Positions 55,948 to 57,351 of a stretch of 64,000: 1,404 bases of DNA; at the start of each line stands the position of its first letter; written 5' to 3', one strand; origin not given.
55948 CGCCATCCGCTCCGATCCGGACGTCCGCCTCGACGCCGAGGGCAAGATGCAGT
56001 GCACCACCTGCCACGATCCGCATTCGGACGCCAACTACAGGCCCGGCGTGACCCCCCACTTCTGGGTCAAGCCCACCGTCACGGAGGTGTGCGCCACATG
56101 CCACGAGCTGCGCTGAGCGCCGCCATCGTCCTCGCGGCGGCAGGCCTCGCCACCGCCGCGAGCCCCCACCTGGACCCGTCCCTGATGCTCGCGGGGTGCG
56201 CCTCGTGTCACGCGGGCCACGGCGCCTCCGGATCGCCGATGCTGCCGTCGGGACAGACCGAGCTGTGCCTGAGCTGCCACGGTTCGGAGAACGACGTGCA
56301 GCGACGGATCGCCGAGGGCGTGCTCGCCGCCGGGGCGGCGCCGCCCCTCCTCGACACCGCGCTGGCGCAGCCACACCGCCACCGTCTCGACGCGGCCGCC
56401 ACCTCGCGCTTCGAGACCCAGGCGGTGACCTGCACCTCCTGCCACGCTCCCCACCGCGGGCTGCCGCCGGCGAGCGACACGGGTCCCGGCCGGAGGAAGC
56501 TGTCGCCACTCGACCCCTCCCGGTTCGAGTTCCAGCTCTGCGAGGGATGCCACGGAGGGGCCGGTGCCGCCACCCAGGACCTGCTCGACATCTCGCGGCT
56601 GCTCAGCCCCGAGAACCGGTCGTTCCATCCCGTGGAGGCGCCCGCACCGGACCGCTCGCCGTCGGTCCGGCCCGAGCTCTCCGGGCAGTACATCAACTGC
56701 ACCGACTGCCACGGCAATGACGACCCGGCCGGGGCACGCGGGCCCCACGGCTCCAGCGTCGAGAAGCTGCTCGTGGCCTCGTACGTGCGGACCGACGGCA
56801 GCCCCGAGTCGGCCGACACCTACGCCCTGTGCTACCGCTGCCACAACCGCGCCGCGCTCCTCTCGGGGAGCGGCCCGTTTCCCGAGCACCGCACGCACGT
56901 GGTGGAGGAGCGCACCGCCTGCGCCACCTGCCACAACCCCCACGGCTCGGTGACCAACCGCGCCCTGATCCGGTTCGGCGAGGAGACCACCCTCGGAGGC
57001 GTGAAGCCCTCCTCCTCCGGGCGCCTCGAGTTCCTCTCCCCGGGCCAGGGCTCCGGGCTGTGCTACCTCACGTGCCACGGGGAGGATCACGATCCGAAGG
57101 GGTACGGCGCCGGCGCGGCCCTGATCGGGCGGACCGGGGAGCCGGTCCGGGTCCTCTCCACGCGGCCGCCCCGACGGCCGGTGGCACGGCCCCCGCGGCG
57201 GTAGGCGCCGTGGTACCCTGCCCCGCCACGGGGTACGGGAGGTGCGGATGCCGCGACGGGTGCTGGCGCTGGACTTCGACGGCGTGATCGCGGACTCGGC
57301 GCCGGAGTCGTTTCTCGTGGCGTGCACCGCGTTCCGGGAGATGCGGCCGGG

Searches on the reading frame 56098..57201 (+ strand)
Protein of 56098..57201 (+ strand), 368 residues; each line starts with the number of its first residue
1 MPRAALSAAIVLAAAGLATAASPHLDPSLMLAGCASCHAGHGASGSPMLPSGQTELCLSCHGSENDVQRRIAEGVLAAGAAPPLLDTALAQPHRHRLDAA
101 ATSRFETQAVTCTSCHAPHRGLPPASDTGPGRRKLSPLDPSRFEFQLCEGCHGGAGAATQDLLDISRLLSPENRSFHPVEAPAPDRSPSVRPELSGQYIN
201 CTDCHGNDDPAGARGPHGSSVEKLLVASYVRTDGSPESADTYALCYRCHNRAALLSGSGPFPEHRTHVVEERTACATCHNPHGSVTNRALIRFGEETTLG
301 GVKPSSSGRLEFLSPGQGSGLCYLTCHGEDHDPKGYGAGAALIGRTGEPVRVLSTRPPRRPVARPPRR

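Call 14: search_protein_families(library=pfam, proteins=[window:56098-57201:+], max_evalue=0.001)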
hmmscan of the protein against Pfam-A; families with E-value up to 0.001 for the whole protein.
window:56098-57201:+ (368 aa): 5 families
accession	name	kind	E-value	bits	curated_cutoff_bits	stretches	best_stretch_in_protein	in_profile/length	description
PF09699.15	Paired_CXXCH_1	-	4.2e-24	84.4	20.6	3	33-64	7-39/41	Doubled CXXCH motif (Paired_CXXCH_1)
PF14522.11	Cytochrome_C7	-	3.2e-11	43.3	24.8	0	198-280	13-67/67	Cytochrome c7 and related cytochrome c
PF14537.11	Cytochrom_c3_2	-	2.8e-10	41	25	1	33-152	8-78/79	Cytochrome c3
PF22113.1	Mtrc-MtrF_II-IV_dom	-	2.2e-08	34.3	30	1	111-284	8-168/176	Outer membrane cytochrome MtrC/MtrF-like, domains II/IV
PF22678.1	Cytochrom_c_NrfB-like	-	2e-05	25.4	27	1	201-285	1-71/89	Cytochrome c-type protein NrfB-like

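Call 53: search_solved_structures(query=window:56098-57201:+, max_evalue=1)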
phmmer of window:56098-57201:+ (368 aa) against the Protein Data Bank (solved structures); distinct sequences matched with E-value up to 1: 3.
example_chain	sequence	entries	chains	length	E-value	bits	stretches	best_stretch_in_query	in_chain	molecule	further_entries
6r2q_A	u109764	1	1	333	9.1e-08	34.9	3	33-121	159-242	Cystathionine beta-synthase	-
9j2f_C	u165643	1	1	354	0.36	13.2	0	199-250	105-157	Photosynthetic reaction center cytochrome c subunit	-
9m8m_C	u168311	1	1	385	0.46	12.9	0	267-333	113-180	Photosynthetic reaction center cytochrome c subunit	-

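Call 66: find_homologous_proteins(query=window:56098-57201:+, max_evalue=1e-10)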
Query window:56098-57201:+ (368 aa): 889 proteins with E <= 1e-10 among 8000 candidates; the best 120 are listed.
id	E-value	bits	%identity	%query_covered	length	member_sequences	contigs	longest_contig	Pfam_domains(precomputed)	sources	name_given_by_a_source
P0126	1.7e-244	829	100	100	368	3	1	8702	PF09699.16,PF14537.12,PF22678.2,PF14522.12,PF22113.2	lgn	-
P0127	4.5e-152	525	66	100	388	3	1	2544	PF09699.16,PF14537.12,PF14522.12,PF22113.2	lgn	-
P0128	1.7e-127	444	59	95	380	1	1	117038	PF09699.16,PF14537.12,PF14522.12,PF22113.2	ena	-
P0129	5.0e-127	442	57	93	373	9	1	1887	PF09699.16,PF14537.12,PF14522.12,PF22113.2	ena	-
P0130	6.2e-127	442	56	95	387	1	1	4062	PF09699.16,PF14537.12,PF22678.2,PF14522.12,PF22113.2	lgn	-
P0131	1.8e-126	440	61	87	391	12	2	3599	PF09699.16,PF14537.12,PF14522.12,PF22113.2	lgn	-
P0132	5.1e-126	439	58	100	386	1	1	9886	PF09699.16,PF14537.12,PF22678.2,PF14522.12,PF22113.2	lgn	-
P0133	9.1e-126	438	63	89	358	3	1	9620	PF09699.16,PF14537.12,PF22678.2,PF14522.12,PF22113.2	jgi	-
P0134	4.1e-125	436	62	86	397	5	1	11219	PF09699.16,PF14537.12,PF22678.2,PF14522.12,PF22113.2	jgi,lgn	-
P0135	5.2e-125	436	58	94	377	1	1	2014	PF09699.16,PF14537.12,PF22678.2,PF14522.12,PF22113.2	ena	-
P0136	5.9e-125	435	61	90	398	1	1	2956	PF09699.16,PF14537.12,PF14522.12,PF22113.2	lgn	-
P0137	2.9e-124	433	57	97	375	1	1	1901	PF09699.16,PF14537.12,PF22678.2,PF14522.12,PF22113.2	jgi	jgi:predicted CXXCH cytochrome family protein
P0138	7.0e-124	432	61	91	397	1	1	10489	PF09699.16,PF14537.12,PF22678.2,PF14522.12,PF22113.2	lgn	-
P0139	1.2e-123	431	58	93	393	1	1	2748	PF09699.16,PF14537.12,PF22678.2,PF14522.12,PF22113.2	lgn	-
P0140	2.8e-123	430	59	95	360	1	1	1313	PF09699.16,PF14537.12,PF14522.12,PF22113.2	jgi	jgi:predicted CXXCH cytochrome family protein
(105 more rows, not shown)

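Call 72: search_protein_families(library=ncbifam, proteins=[window:56098-57201:+], max_evalue=0.001)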
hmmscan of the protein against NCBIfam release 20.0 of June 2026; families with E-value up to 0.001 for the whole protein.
window:56098-57201:+ (368 aa): 8 families
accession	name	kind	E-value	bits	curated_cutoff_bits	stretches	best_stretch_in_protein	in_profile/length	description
TIGR01905.1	paired_CXXCH_1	subfamily_domain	3e-17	62.2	25.2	1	32-64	7-39/41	doubled CXXCH domain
TIGR03508.1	decahem_SO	subfamily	2.7e-15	56.5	192.2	2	146-292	35-163/258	DmsE family decaheme c-type cytochrome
NF008659.0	PRK11659.1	equivalog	1.2e-10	41.4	184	1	195-284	72-147/188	cytochrome c nitrite reductase pentaheme subunit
NF041028.1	decahem_GSU2203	exception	6e-10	38.8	325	0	107-290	123-240/317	GSU2203 family decaheme c-type cytochrome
TIGR04315.1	octaheme_Shew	subfamily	2.4e-07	30.2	375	1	33-116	74-152/440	tetrathionate reductase family octaheme c-type cytochrome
TIGR03146.1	cyt_nit_nrfB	equivalog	3e-07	30.8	166.6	1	195-284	37-121/145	cytochrome c nitrite reductase pentaheme subunit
NF047727.1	4hemeCytCCctA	equivalog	1.1e-06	28.8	180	0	23-68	29-71/109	tetraheme c-type cytochrome CctA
NF049875.1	NetB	exception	0.0007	19.5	380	0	191-283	93-174/211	Nrf-like electron transfer protein NetB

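Call 75: predict_structure(alignment_id=A4)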
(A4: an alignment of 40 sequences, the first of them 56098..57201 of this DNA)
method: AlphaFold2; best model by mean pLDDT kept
length: 368 residues; sequences in the alignment: 40
mean_pLDDT: 58.7   pTM: 0.56
mean pLDDT of the five models: 58.7, 52.8, 51.5, 50.4, 49.3
residues with pLDDT >= 90: 26; 70-90: 62; 50-70: 153; < 50: 127
segments of 3 or more residues with pLDDT < 50: 17-20, 101-106, 121-140, 173-186, 223-241, 280-305, 308-322, 325-331, 348-361
pLDDT, mean of each block of 10 residues (from residue 1): 83 58 83 83 66 81 94 95 85 66 46 61 36 36 56 61 58 47 52 61 63 65 46 41 62 74 69 55 35 28 43 38 47 52 53 38 54
secondary structure, 60 per line:
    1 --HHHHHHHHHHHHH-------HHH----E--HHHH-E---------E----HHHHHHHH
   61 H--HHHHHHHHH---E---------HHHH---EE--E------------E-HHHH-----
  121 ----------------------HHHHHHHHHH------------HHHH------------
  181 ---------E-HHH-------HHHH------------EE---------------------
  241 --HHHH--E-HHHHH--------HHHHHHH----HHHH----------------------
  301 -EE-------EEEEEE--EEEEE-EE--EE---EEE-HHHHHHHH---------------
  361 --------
elements in order: H3-15 H33-36 H53-61 H64-72 H86-89 H112-115 H143-152 H165-168 H202-205 H243-246 H251-255 H264-270 H275-278 E311-316 E319-323 E334-336 H338-345

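Call 79: fold_search(model_id=the predicted structure, library=pdb)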
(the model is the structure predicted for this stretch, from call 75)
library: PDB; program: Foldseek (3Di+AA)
matches with E <= 10: 39; with E <= 0.001: 0
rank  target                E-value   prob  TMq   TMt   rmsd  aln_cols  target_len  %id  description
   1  1h9j                  2.4e+00  0.08  0.07  0.16   9.9        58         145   16  Two crystal structures of the cytoplasmic molybdate-binding protein ModG suggest a novel cooperative binding mechanism a (released 2001-05-11)
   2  1h9k                  2.5e+00  0.08  0.07  0.16   9.8        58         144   16  Two crystal structures of the cytoplasmic molybdate-binding protein ModG suggest a novel cooperative binding mechanism a (released 2001-05-11)
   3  9beb_B                3.9e+00  0.03  0.07  0.22   9.6        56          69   11  Tungstate binding protein (Tungbindin) from Eubacterium limosum with eight Tungstates bound (released 2024-09-04)
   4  9bed_A                4.4e+00  0.03  0.07  0.21   9.6        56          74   11  Tungstate binding protein (Tungbindin) from Eubacterium limosum with eight molybdates bound (released 2024-09-04)
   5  8wg2_D                4.4e+00  0.02  0.06  0.03   5.9        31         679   22  Crystal structure of GH97 glucodextranase mutant E509Q from Flavobacterium johnsoniae in complex with isomaltotriose (released 2024-05-08)
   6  2h8h                  4.7e+00  0.01  0.05  0.05  19.7        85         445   15  Src kinase in complex with a quinazoline inhibitor (released 2006-11-21)
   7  9beb_A                5.0e+00  0.03  0.07  0.22   9.6        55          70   11  Tungstate binding protein (Tungbindin) from Eubacterium limosum with eight Tungstates bound (released 2024-09-04)
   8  8wg2_C                5.0e+00  0.02  0.06  0.03   5.9        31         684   22  Crystal structure of GH97 glucodextranase mutant E509Q from Flavobacterium johnsoniae in complex with isomaltotriose (released 2024-05-08)
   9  8wg0_D                5.3e+00  0.02  0.06  0.03   5.9        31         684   22  Crystal structure of GH97 glucodextranase from Flavobacterium johnsoniae in complex with glucose (released 2024-05-08)
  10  6s75_C                5.6e+00  0.03  0.07  0.09   6.8        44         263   18  Crystal structure of Nek7 bound to compound 51 (released 2020-06-10)
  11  8wg1_A                5.6e+00  0.02  0.06  0.03   5.9        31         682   22  Crystal structure of GH97 glucodextranase mutant E509Q from Flavobacterium johnsoniae in complex with panose (released 2024-05-08)
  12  8wg1_D                6.0e+00  0.02  0.06  0.03   5.9        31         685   22  Crystal structure of GH97 glucodextranase mutant E509Q from Flavobacterium johnsoniae in complex with panose (released 2024-05-08)
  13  2j4r_A                6.3e+00  0.04  0.07  0.08   7.8        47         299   13  Structural Study of the Aquifex aeolicus PPX-GPPA enzyme (released 2007-10-16)
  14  2ivw_MODEL_1_A        6.3e+00  0.02  0.06  0.16   8.7        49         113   16  The solution structure of a domain from the Neisseria meningitidis PilP pilot protein. (released 2007-02-13)
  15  9irl                  6.3e+00  0.01  0.05  0.05  15.6        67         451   16  Crystal structure analysis of LW-Srci-2o in complex with c-Src. (released 2025-07-16)
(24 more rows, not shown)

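Call 104: search_solved_structures(query=A4, max_evalue=0.01, show_alignments=1)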
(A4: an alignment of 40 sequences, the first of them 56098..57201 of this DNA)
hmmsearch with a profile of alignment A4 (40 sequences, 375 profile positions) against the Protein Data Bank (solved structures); distinct sequences matched with E-value up to 0.01: 2.
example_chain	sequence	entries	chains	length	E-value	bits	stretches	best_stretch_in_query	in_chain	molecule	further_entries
6r2q_A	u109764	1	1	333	1.1e-05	27.5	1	30-72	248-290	Cystathionine beta-synthase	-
2ozy_A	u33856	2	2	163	0.0084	18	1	195-286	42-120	Cytochrome c-type protein nrfB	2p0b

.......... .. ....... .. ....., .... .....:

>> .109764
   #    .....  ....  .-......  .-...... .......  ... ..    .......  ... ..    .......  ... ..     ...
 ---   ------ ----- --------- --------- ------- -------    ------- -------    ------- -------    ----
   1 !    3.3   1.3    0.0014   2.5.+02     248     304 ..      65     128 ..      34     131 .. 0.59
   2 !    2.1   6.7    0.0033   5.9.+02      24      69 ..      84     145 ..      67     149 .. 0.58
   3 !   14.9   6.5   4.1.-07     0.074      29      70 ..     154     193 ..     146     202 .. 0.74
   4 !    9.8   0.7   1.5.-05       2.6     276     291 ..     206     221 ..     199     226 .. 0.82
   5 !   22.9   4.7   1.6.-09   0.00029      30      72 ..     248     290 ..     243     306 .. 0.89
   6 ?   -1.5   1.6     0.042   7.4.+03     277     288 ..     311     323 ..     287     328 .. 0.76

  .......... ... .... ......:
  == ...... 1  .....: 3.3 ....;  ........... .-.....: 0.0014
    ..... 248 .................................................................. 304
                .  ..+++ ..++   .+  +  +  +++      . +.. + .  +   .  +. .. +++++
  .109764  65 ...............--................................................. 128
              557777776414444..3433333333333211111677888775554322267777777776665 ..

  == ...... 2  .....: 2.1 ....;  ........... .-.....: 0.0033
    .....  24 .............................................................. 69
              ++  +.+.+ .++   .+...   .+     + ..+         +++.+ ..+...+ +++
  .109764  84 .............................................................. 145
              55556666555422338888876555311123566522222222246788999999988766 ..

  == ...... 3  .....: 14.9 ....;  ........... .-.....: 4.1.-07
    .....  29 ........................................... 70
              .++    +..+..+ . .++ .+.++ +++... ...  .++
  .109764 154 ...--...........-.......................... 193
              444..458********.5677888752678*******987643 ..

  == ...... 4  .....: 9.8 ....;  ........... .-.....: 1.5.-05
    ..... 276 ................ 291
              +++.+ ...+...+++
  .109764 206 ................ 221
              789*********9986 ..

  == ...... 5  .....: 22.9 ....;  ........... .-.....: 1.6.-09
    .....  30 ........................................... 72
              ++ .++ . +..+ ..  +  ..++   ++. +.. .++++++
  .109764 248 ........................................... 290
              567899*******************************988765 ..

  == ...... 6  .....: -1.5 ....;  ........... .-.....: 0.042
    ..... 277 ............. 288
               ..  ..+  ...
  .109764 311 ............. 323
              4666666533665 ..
